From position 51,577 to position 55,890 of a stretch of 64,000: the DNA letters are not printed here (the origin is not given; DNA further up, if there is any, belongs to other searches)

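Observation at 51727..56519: Complete YfhO-like GT-C glycosyltransferase fused in one ORF to a complete MOP/Wzx-type flippase, coupled to a polyprenyl-phosphate sugar synthase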

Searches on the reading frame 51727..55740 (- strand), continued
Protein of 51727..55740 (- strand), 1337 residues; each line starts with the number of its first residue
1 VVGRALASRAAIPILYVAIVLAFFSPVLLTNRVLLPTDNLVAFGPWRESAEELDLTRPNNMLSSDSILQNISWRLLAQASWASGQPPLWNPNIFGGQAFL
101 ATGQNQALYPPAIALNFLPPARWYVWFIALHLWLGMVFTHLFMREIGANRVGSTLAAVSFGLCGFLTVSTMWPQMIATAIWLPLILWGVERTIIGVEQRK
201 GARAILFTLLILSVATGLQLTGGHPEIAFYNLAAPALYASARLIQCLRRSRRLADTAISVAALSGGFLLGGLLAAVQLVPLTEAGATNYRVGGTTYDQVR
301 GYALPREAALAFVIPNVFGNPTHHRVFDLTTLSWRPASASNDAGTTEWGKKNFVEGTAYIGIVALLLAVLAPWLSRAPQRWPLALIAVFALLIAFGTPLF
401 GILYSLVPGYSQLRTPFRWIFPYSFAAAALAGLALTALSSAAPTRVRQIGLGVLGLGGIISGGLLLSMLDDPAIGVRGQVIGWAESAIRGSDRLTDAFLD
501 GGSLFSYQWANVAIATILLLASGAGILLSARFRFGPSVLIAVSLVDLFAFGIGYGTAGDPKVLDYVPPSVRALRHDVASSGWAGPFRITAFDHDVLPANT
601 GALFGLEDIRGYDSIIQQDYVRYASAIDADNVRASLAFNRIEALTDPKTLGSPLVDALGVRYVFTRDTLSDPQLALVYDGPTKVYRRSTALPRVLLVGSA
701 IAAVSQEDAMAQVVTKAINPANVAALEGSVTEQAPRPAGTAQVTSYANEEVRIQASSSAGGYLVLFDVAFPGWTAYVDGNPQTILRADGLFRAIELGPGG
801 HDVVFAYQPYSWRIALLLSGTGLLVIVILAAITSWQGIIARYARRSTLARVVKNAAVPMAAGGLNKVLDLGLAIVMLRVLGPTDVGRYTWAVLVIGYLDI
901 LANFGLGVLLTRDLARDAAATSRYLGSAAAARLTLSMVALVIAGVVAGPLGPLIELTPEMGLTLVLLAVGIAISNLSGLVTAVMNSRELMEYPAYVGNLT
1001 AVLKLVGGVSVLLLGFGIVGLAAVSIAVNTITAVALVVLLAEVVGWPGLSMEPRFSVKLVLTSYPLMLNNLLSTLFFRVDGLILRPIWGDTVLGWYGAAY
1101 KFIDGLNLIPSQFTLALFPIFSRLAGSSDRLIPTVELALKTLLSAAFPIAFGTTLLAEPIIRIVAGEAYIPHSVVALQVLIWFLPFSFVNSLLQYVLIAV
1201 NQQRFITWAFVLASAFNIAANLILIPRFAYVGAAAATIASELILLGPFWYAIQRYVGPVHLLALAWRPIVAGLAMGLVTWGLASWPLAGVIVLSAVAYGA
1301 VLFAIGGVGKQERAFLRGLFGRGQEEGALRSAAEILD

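Call 11: find_related_loci(query=A1, collection=genome_contigs, flank=8000)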
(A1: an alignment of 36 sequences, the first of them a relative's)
Query A1 (1337 aa) in genome_contigs; peptide patterns used: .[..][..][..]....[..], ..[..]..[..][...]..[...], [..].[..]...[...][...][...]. (x = any residue, [..] = any of these).
599 stretches matched a pattern (row limit reached: there are more); 580 encode a relative of the query (tblastn E <= 1e-3); the best 80 are kept; 80 distinct loci.
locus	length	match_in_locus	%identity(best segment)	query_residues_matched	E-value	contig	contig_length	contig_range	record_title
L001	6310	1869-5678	42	27-1300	0e+0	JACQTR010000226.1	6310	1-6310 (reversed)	MAG: Chloroflexi bacterium isolate NC_groundwater_1416_Ag_S-0.65um_53_17 S_p65_S5_coassembly_k141_5466536, whole genome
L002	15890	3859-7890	40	23-1323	0e+0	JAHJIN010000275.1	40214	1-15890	MAG: Chloroflexota bacterium isolate Modern_marine_rock_biofilm.mb.101 Modern_marine_roc.mb.101_k141_357341, whole genom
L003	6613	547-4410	41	31-1319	0e+0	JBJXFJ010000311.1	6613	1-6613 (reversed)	MAG: Chloroflexota bacterium isolate F1F2.bin.482 k127_9546757, whole genome shotgun sequence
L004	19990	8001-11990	41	15-1333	0e+0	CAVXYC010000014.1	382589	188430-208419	MAG: uncultured Chloroflexia bacterium isolate MFD02840.bin.2.323 genome assembly, contig: contig_18416, whole genome sh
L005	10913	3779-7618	37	24-1312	0e+0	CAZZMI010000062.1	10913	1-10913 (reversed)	MAG TPA_asm: uncultured Anaerolineae bacterium isolate SRP104967_co2_36 genome assembly, contig: NODE_2610_length_10913_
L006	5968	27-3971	38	24-1317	0e+0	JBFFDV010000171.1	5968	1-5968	MAG: Anaerolineae bacterium isolate Mix_mud13.2021.11.53 k141_1311549_length_5968_cov_7.6420, whole genome shotgun seque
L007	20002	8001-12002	37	24-1330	0e+0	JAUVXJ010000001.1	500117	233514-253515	MAG: Chloroflexota bacterium isolate CSMAG_1213 CSMAG_1213_k141_1316430_length_500117_cov_17.9985, whole genome shotgun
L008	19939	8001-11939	38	24-1314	0e+0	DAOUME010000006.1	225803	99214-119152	MAG TPA_asm: Anaerolineae bacterium isolate W31_79 k127_553456, whole genome shotgun sequence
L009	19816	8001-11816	40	17-1254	0e+0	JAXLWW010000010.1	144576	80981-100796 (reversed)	MAG: Dehalococcoidia bacterium isolate STL-CHL33 C3.105.fa-10, whole genome shotgun sequence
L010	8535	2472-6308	38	24-1280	0e+0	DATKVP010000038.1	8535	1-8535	MAG TPA_asm: Anaerolineae bacterium isolate SMAG_U14136 k141_1443669, whole genome shotgun sequence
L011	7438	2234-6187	39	26-1319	0e+0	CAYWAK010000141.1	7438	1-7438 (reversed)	MAG TPA_asm: uncultured Ardenticatenales bacterium isolate binchicken_co275_164 genome assembly, contig: NODE_17210_leng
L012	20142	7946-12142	35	25-1316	0e+0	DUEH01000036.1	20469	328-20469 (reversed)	MAG TPA_asm: Chloroflexi bacterium isolate G576 Contig36, whole genome shotgun sequence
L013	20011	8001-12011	39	24-1316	0e+0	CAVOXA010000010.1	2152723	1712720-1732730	MAG: uncultured Chloroflexia bacterium isolate MFD09964.bin.2.208 genome assembly, contig: contig_4639, whole genome sho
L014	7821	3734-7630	37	16-1319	0e+0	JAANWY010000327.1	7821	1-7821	MAG: Anaerolineales bacterium isolate SuakinDeep_MAG45_1 MAG451_327, whole genome shotgun sequence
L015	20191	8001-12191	37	12-1312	0e+0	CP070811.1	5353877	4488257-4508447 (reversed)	MAG: Anaerolineales bacterium isolate bin12 chromosome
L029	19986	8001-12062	38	4-1317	0e+0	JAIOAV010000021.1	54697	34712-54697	MAG: Chloroflexota bacterium isolate S1bins97 c_000000000021, whole genome shotgun sequence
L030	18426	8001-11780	38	21-1280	0e+0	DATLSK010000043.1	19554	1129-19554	MAG TPA_asm: Chloroflexota bacterium isolate SMAG_U13928 k141_21528, whole genome shotgun sequence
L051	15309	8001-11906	36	26-1320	0e+0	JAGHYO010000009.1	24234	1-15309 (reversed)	MAG: Thermoflexus sp. isolate 629H.11 NODE_305_length_24234_cov_21.756938, whole genome shotgun sequence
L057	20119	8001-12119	33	21-1319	0e+0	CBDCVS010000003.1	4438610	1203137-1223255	MAG: Candidatus Promineifilaceae bacterium isolate 0f3264e9-d07a-4064-bd01-bd2e928dc920 genome assembly, contig: contig_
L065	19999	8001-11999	35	32-1319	0e+0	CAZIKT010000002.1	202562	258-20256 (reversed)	MAG TPA_asm: uncultured Ardenticatenaceae bacterium isolate SRP329715_co1_364 genome assembly, contig: NODE_40_length_20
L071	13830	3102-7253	33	23-1316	0e+0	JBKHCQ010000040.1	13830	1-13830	MAG: Anaerolineales bacterium isolate D1M03_10 NODE_2519_length_13830_cov_11.896044, whole genome shotgun sequence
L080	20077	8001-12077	34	27-1313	0e+0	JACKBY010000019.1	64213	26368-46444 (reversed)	MAG: Promineifilum sp. isolate HK-STAS-CHLO-33 HK-STAS-CHLO-33_19, whole genome shotgun sequence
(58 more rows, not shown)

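Call 13: find_encoding_contigs(protein=P0051, flank=8000, max_places=3)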
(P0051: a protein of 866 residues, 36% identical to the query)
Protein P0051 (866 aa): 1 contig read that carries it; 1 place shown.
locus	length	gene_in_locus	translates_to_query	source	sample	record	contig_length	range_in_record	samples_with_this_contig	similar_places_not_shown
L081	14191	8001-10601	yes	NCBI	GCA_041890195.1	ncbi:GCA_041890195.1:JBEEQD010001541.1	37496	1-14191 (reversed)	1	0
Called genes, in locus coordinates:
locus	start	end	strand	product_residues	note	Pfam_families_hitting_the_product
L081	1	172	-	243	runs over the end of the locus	PF02348:CTP_transf_3, PF12804:NTP_transf_3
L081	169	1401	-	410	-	PF00155:Aminotran_1_2, PF01041:DegT_DnrJ_EryC1, PF01053:Cys_Met_Meta_PP (weak)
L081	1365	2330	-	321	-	PF00106:adh_short (weak), PF01073:3Beta_HSD, PF01370:Epimerase, PF02719:Polysacc_synt_2, PF04321:RmlD_sub_bind, PF08659:KR (weak), PF16363:GDP_Man_Dehyd, PF13460:NAD_binding_10, +1 more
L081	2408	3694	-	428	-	PF00005:ABC_tran, PF13304:AAA_21 (faint), PF14524:Wzt_C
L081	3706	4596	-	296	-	PF01061:ABC2_membrane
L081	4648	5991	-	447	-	PF00535:Glycos_transf_2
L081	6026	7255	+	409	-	-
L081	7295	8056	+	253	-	PF00535:Glycos_transf_2, PF13641:Glyco_tranf_2_3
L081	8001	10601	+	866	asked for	PF09586:YfhO (faint)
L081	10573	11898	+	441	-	PF01943:Polysacc_synt, PF13440:Polysacc_synt_3, PF03023:MurJ (faint)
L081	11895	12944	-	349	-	PF09594:GT87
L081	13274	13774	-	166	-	PF09350:DJC28_CD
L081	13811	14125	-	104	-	PF00076:RRM_1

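Call 14: find_encoding_contigs(protein=P0001, flank=10000, max_places=2)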
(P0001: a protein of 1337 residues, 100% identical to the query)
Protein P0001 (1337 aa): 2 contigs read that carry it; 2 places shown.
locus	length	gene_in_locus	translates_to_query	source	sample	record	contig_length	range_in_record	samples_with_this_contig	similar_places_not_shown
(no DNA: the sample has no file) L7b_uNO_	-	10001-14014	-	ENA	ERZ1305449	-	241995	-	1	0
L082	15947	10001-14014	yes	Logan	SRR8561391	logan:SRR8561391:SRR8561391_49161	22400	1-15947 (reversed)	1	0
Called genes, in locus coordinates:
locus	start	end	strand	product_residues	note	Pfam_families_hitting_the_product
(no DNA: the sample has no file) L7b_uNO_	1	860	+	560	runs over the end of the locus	PF00753:Lactamase_B, PF12706:Lactamase_B_2 (weak), PF22505:RNase_J_b_CASP, PF07521:RMMBL, PF17770:RNase_J_C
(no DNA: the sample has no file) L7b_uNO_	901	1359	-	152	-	PF07977:FabA, PF22818:ApeI-like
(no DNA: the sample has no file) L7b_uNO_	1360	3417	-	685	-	-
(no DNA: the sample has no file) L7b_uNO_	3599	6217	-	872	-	PF20706:GT4-conflict (weak), PF00534:Glycos_transf_1, PF13692:Glyco_trans_1_4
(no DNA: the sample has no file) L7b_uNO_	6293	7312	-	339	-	PF13489:Methyltransf_23, PF01728:FtsJ (weak), PF02353:CMAS (weak), PF07021:MetW, PF08241:Methyltransf_11, PF08242:Methyltransf_12, PF13649:Methyltransf_25, PF13847:Methyltransf_31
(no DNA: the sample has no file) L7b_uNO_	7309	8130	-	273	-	PF00005:ABC_tran, PF13304:AAA_21 (faint)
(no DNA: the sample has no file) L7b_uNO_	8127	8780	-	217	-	PF01061:ABC2_membrane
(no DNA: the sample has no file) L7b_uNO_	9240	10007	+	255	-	PF00535:Glycos_transf_2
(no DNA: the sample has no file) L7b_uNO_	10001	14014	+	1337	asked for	PF09586:YfhO (weak), PF01943:Polysacc_synt, PF13440:Polysacc_synt_3, PF03023:MurJ (weak)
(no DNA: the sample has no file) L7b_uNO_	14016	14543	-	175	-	PF00994:MoCF_biosynth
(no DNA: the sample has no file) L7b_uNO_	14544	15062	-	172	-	PF01967:MoaC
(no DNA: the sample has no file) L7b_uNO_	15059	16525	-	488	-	-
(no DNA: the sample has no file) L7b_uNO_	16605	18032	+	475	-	PF00890:FAD_binding_2 (faint), PF01134:GIDA (faint), PF01262:AlaDh_PNT_C (faint), PF07992:Pyr_redox_2, PF12831:FAD_oxidored, PF13738:Pyr_redox_3, PF00070:Pyr_redox, PF02852:Pyr_redox_dim, +2 more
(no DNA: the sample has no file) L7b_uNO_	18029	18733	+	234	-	PF21948:LplA-B_cat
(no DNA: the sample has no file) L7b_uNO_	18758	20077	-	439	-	PF05977:MFS_3, PF07690:MFS_1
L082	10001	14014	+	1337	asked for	PF09586:YfhO (weak), PF01943:Polysacc_synt, PF13440:Polysacc_synt_3, PF03023:MurJ (weak)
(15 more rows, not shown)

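Call 38: search_solved_structures(query=A1, max_evalue=1)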
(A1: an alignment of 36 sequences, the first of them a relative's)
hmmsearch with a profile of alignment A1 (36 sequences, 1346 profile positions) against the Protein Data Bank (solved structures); distinct sequences matched with E-value up to 1: 0.

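Call 51: predict_structure(alignment_id=A2)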
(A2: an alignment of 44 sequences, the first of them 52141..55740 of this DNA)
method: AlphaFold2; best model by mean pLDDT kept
length: 1200 residues; sequences in the alignment: 44
mean_pLDDT: 91.8   pTM: 0.90
mean pLDDT of the five models: 91.8, 90.0, 88.0, 87.7, 87.0
residues with pLDDT >= 90: 890; 70-90: 289; 50-70: 21; < 50: 0
segments of 3 or more residues with pLDDT < 50: none
pLDDT, mean of each block of 10 residues (from residue 1): 85 97 94 89 88 79 75 91 91 93 89 90 93 98 97 98 91 92 98 95 92 97 93 97 96 95 97 95 92 89 90 88 86 78 67 75 97 97 98 95 90 91 97 97 96 97 93 85 94 88 93 96 97 95 96 86 93 96 93 89 93 93 95 89 93 95 95 95 96 95 94 89 91 85 95 96 96 95 95 96 95 91 91 81 80 84 89 91 95 93 87 90 93 94 96 94 96 92 92 92 92 94 96 94 89 93 90 87 92 94 88 86 84 92 94 96 90 95 92 88
secondary structure, 60 per line:
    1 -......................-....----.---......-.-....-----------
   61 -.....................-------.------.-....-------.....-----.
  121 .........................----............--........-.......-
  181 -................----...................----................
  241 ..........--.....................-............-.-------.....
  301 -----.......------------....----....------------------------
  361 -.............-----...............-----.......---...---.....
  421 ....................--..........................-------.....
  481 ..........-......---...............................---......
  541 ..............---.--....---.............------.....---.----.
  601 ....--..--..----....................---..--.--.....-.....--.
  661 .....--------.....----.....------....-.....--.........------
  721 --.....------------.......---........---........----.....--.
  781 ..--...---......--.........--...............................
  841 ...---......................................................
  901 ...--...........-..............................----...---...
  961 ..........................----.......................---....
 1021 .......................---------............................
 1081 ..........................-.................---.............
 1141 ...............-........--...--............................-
elements in order (helices of 4 or more, strands of 3 or more residues): H2-23 H25-28 H37-42 H46-49 H62-82 H99-102 H110-114 H120-145 H150-161 H164-171 H173-179 H182-197 H202-220 H225-250 H253-273 H275-286 H296-300 H306-312 E325-328 E333-336 H362-374 H380-394 H400-406 H416-440 H443-468 H476-490 H492-497 H501-531 H535-554 H561-564 H568-580 E587-591 H600-604 H618-636 H647-651 H653-657 E660-665 E674-678 E683-687 E694-697 E699-703 H706-714 E723-727 E740-746 E750-757 E761-768 E773-777 E780-782 E785-787 E791-796 E799-807 H810-843 H847-903 H906-916 H918-947 H958-986 H991-1013 H1017-1043 H1053-1106 H1108-1124 H1128-1155 H1157-1164 H1172-1199
